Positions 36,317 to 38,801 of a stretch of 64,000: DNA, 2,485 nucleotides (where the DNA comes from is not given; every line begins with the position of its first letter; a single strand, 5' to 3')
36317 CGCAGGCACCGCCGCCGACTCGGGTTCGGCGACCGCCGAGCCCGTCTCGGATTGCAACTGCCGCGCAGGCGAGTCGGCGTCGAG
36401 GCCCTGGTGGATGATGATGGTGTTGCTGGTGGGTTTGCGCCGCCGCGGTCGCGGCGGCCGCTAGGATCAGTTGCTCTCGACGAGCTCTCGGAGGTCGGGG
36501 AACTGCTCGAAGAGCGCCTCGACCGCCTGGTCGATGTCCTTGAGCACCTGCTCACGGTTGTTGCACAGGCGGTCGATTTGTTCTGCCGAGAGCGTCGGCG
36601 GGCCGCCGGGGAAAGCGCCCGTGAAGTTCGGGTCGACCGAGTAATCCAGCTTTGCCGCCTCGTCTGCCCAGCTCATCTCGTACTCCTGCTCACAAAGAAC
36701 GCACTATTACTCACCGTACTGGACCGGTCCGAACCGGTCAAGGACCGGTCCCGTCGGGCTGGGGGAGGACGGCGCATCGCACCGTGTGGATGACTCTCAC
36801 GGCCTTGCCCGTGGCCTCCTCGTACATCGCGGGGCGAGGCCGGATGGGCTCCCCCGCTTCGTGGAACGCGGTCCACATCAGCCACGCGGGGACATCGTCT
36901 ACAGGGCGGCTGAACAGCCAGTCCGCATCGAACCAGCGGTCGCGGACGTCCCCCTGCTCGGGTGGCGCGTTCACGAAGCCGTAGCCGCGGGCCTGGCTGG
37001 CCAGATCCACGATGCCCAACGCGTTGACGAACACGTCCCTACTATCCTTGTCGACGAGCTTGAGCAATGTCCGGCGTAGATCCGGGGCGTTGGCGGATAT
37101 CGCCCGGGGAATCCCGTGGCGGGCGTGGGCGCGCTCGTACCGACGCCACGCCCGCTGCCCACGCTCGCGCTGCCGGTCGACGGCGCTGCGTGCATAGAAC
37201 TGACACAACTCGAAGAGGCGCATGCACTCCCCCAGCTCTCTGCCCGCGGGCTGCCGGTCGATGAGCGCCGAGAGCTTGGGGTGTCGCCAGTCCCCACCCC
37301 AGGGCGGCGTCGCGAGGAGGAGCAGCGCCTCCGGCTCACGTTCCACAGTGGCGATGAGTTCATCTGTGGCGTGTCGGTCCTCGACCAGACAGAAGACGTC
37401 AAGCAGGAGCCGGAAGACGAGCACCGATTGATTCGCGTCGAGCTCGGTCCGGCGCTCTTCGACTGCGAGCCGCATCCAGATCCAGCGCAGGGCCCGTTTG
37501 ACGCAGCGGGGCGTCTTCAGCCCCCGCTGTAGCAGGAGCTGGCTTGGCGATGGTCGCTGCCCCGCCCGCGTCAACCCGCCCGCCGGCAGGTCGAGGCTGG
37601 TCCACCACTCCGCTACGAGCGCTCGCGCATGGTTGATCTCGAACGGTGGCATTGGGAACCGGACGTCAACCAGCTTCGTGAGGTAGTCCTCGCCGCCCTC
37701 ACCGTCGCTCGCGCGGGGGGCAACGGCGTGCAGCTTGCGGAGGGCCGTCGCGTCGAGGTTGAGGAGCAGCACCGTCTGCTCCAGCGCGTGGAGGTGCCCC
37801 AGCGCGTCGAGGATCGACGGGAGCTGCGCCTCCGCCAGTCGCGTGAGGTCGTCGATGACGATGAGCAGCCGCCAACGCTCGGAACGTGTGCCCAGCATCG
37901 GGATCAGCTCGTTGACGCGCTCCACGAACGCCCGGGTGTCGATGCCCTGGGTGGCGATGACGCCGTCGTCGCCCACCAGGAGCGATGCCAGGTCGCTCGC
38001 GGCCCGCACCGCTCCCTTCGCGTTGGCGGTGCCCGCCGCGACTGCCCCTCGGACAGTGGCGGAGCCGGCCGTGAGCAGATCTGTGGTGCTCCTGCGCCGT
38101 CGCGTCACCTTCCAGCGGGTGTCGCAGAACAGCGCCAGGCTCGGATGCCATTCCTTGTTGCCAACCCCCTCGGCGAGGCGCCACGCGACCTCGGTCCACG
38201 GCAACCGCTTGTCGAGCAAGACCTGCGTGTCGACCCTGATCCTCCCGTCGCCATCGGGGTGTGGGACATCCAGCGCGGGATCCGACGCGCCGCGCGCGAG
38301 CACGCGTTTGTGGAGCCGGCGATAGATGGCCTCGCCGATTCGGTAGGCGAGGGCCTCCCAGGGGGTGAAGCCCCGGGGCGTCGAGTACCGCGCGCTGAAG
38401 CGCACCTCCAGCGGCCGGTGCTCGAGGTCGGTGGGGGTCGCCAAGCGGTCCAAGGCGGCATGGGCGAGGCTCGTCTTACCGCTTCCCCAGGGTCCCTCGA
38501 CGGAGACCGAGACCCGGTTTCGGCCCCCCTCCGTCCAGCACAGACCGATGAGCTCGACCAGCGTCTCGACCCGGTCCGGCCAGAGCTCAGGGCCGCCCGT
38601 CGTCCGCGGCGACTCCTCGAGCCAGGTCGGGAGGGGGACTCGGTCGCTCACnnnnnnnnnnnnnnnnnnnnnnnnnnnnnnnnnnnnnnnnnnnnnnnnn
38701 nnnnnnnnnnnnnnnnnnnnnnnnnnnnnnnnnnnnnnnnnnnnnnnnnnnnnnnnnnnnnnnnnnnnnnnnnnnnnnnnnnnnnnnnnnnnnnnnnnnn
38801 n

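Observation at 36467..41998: Translationally coupled module: 1107-aa unknown protein, KAP P-loop NTPase and 69-aa protein. Candidate uncharacterised defence or conflict system.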

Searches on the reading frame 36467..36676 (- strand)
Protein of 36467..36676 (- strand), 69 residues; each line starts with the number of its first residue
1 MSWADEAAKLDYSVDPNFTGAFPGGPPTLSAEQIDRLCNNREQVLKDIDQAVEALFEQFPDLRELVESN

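Call 7: search_protein_families(library=pfam, proteins=[window:36467-36676:-], max_evalue=1)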
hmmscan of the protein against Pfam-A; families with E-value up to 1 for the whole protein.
window:36467-36676:- (69 aa): 4 families
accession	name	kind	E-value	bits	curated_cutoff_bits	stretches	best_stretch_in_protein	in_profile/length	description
PF19702.4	DUF6200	-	0.056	13.5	26.9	1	30-56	26-52/76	Family of unknown function (DUF6200)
PF22554.1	Chap-C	-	0.088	14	27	1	23-53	15-46/91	TY-Chap C-terminal domain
PF13590.11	DUF4136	-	0.1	13.5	32.8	1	38-60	129-151/152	Domain of unknown function (DUF4136)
PF07366.18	SnoaL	-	0.24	11.7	28.4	1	41-67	36-62/126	SnoaL-like polyketide cyclase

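Call 8: search_protein_families(library=padloc, proteins=[window:36467-36676:-], max_evalue=1)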
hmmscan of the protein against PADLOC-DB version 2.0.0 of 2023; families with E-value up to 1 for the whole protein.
window:36467-36676:- (69 aa): 0 families

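Call 9: search_protein_families(library=ncbifam, proteins=[window:36467-36676:-], max_evalue=1)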
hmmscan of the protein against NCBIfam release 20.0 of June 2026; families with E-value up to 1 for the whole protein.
window:36467-36676:- (69 aa): 1 family
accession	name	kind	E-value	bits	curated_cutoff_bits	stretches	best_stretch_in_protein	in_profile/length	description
TIGR03100.1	hydr1_PEP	hypoth_equivalog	0.14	11.4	168.45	1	42-66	79-103/274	hydrolase 1, exosortase A system-associated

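Call 133: search_solved_structures(query=A4, max_evalue=10)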
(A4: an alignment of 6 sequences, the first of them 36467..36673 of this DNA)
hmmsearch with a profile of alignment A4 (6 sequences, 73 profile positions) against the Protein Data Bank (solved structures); distinct sequences matched with E-value up to 10: 11.
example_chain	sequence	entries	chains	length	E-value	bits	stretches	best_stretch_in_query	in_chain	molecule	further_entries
8eox_D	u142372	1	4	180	0.54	14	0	48-71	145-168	C4HR1_4r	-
9on3_B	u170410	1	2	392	1.2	12.9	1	23-71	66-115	Saglin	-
8ga9_A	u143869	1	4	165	1.4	12.6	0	26-46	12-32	C4HR1_4r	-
4li0_C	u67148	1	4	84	2.8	11.7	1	31-70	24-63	Guanine nucleotide exchange factor for Rab-3A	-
7bqb_A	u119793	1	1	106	3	11.6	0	30-59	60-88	NF6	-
6dlm_B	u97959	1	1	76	4.3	11.1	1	30-59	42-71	DHD127_B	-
6wi5_A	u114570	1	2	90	4.5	11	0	45-69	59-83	De novo designed protein Foldit4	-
2wpq_A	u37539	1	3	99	4.6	11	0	33-57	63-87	TRIMERIC AUTOTRANSPORTER ADHESIN FRAGMENT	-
4jpb_B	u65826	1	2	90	4.8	10.9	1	31-62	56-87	Methyl-accepting chemotaxis protein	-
6ts2_A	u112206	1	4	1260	7.8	10.3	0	32-70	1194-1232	UDP-glucose-glycoprotein glucosyltransferase-like protein,UDP-glucose-glycoprotein glucosy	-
3ur1_C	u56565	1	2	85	9.2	10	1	31-62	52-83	Methyl-accepting chemotaxis protein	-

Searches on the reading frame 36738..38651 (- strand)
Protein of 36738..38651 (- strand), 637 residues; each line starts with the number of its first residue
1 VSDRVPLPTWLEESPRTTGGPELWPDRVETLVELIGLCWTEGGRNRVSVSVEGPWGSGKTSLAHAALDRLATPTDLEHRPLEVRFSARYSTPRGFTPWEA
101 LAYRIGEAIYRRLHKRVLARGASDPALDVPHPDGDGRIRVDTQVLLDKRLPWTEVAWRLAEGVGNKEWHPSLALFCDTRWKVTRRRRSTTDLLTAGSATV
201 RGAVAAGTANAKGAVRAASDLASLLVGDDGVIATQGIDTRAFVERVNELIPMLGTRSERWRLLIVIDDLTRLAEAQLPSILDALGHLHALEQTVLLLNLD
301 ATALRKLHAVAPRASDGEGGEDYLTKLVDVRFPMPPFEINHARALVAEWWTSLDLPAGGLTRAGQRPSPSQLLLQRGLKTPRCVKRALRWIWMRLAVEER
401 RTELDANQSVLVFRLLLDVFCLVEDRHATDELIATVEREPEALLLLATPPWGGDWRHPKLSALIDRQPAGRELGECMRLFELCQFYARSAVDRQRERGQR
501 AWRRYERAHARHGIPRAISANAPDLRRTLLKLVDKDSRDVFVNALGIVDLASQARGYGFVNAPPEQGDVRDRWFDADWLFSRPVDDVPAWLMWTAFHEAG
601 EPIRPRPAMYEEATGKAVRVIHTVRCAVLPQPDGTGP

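Call 7: search_protein_families(library=pfam, proteins=[window:36738-38651:-], max_evalue=1)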
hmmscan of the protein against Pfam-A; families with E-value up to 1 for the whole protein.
window:36738-38651:- (637 aa): 6 families
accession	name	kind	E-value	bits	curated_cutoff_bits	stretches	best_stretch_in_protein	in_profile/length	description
PF07693.20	KAP_NTPase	-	1.6e-13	51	20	2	260-354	151-245/293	KAP family P-loop domain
PF13191.12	AAA_16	-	2.6e-05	25.2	32.6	1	47-295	25-165/167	AAA ATPase domain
PF13401.12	AAA_22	-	0.032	15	27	0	49-115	8-64/130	AAA domain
PF13407.12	Peripla_BP_4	-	0.049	13.6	35.1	1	173-236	154-217/258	Periplasmic binding protein domain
PF00988.28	CPSase_sm_chain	-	0.092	13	27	1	197-248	68-118/126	Carbamoyl-phosphate synthase small chain, CPSase domain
PF05729.18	NACHT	-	0.11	12.7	26.7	0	49-75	3-29/167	NACHT domain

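Call 8: search_protein_families(library=padloc, proteins=[window:36738-38651:-], max_evalue=1)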
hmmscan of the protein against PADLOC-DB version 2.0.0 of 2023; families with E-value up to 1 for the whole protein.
window:36738-38651:- (637 aa): 2 families
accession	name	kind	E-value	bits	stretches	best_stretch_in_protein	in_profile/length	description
PDLC02361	PifA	-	8.4e-09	32.6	2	49-75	43-69/720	PifA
PDLC02210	QatA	-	0.00057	16.5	1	261-344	204-287/593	-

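Call 9: search_protein_families(library=ncbifam, proteins=[window:36738-38651:-], max_evalue=1)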
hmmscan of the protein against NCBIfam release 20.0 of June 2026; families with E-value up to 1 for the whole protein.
window:36738-38651:- (637 aa): 3 families
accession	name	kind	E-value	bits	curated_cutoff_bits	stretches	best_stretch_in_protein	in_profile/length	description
NF041923.1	QatA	equivalog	0.033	12.9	600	0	256-343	197-289/628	Qat anti-phage system ATPase QatA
TIGR01368.1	CPSaseIIsmall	equivalog_domain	0.11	11.4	307.35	1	197-250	70-122/361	glutamine-hydrolyzing carbamoyl-phosphate synthase small subunit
NF009475.0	PRK12838.1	equivalog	0.33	9.9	221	1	197-252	72-126/359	carbamoyl phosphate synthase small subunit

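Call 24: find_homologous_proteins(query=window:36738-38651:-)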
Query window:36738-38651:- (637 aa): 2 proteins with E <= 0.001 among 8000 candidates.
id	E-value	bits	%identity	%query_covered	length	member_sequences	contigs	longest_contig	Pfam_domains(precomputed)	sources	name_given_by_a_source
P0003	0.0e+0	1453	100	100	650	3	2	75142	PF07693.21,PF13191.13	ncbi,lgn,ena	-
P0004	6.6e-46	175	31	82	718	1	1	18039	PF07693.21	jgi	jgi:hypothetical protein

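Call 25: find_encoding_contigs(protein=P0004, flank=10000)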
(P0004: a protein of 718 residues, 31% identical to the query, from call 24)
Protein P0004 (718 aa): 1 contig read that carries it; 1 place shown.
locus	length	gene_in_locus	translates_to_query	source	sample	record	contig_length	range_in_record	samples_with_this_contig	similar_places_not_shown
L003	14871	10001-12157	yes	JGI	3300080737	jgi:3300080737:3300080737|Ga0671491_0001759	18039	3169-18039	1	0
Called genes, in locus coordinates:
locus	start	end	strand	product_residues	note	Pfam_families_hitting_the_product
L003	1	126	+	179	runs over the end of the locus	-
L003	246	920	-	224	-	-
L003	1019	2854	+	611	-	PF25106:VWA_4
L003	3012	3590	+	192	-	PF04542:Sigma70_r2, PF08281:Sigma70_r4_2, PF04545:Sigma70_r4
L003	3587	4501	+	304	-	PF10099:RskA_C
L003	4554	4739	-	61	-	-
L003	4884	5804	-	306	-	PF19459:DUF5996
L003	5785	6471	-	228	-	PF01325:Fe_dep_repress, PF02742:Fe_dep_repr_C, PF04023:FeoA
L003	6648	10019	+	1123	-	-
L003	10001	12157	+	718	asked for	PF07693:KAP_NTPase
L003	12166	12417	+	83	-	-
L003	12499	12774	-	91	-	PF05402:PqqD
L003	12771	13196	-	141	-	PF04892:VanZ-LLP1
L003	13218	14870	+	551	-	?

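Call 26: list_cluster_members(proteins=[P0003, P0001])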
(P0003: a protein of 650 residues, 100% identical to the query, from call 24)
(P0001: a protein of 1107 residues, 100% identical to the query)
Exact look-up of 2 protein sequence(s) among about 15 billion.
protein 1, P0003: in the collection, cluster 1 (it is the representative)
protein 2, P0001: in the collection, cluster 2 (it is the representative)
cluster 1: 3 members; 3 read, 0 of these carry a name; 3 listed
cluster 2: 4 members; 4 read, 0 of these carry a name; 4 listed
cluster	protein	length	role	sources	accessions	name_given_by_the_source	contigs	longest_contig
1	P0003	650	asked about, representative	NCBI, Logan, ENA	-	-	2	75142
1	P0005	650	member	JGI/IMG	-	-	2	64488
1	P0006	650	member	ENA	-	-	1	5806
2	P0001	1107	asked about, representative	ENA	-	-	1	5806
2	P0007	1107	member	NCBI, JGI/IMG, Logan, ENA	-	-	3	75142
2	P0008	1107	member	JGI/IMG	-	-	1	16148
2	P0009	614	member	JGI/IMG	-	-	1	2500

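Call 35: search_protein_families(library=pfam, proteins=[L003:6648-10019:+, L003:10001-12157:+, L003:12166-12417:+], max_evalue=10)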
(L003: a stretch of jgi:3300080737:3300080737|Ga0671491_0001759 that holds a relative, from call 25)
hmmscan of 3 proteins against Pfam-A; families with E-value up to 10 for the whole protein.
L003:6648-10019:+ (1123 aa): 0 families

L003:10001-12157:+ (718 aa): 2 families
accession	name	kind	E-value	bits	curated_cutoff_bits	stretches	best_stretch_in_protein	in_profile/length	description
PF07693.20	KAP_NTPase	-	1.1e-18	67.9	20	2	287-397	143-246/293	KAP family P-loop domain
PF21936.2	Pcf11_C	-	0.23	11.9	26.7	1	437-458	14-35/54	Pcf11, C-terminal domain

L003:12166-12417:+ (83 aa): 1 family
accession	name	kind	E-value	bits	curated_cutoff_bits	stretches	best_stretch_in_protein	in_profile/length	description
PF19491.4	DUF6026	-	0.21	12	26.6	1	34-64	20-50/51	Family of unknown function (DUF6026)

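Call 112: find_encoding_contigs(protein=P0003, flank=2000, max_places=4)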
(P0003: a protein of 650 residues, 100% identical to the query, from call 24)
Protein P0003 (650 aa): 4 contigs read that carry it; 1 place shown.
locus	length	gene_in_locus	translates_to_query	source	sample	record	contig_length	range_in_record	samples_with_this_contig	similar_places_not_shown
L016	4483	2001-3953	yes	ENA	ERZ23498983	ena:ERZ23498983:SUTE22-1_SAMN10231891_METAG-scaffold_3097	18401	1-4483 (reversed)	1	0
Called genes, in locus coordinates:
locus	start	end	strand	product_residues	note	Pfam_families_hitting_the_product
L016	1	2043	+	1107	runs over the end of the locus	-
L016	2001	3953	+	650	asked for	PF13191:AAA_16 (faint), PF07693:KAP_NTPase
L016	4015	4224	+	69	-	-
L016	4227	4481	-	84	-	?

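Call 134: search_solved_structures(query=A5, max_evalue=1)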
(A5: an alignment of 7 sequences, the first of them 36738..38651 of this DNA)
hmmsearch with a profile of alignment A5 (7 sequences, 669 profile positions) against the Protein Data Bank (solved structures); distinct sequences matched with E-value up to 1: 30.
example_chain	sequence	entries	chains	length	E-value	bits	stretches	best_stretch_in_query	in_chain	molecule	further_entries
6c2u_A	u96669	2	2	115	3.2e-05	26.1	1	46-83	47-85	phosphate-loop protein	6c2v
7am2_BU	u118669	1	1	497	0.023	16.6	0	52-93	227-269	GTPase Der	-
6ckg_A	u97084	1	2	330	0.2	13.5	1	41-81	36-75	D-glycerate 3-kinase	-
7aoi_XL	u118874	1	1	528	0.25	13.2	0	47-93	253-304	GTP-binding protein, putative,mt-EngA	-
8hr7_A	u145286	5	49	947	0.31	12.9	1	24-99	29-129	Archaeal ATPase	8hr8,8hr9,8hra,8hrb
6yxx_EA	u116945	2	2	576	0.32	12.9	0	48-93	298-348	mt-EngA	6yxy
8fnt_B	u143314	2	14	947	0.34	12.8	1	24-99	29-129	Archaeal ATPase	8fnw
3qf7_A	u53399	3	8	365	0.39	12.6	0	54-74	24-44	Rad50 | Probable DNA double-strand break repair Rad50 ATPase,Probable DNA double-strand break repa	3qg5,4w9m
7cte_D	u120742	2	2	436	0.41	12.5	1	9-83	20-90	Origin recognition complex subunit 4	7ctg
5uj7_C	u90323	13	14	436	0.41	12.5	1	9-83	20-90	Origin recognition complex subunit 4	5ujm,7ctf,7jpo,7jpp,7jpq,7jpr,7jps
1in4_A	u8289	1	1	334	0.48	12.3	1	56-94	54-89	HOLLIDAY JUNCTION DNA HELICASE RUVB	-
1in8_A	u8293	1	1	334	0.48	12.3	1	56-94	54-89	HOLLIDAY JUNCTION DNA HELICASE RUVB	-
1in5_A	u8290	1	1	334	0.48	12.3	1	56-94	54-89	HOLLIDAY JUNCTION DNA HELICASE RUVB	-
1in7_A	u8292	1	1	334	0.48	12.3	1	56-94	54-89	HOLLIDAY JUNCTION DNA HELICASE RUVB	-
7nhk_0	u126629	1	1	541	0.49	12.2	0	55-94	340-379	ABC-F type ribosomal protection protein Lsa(A)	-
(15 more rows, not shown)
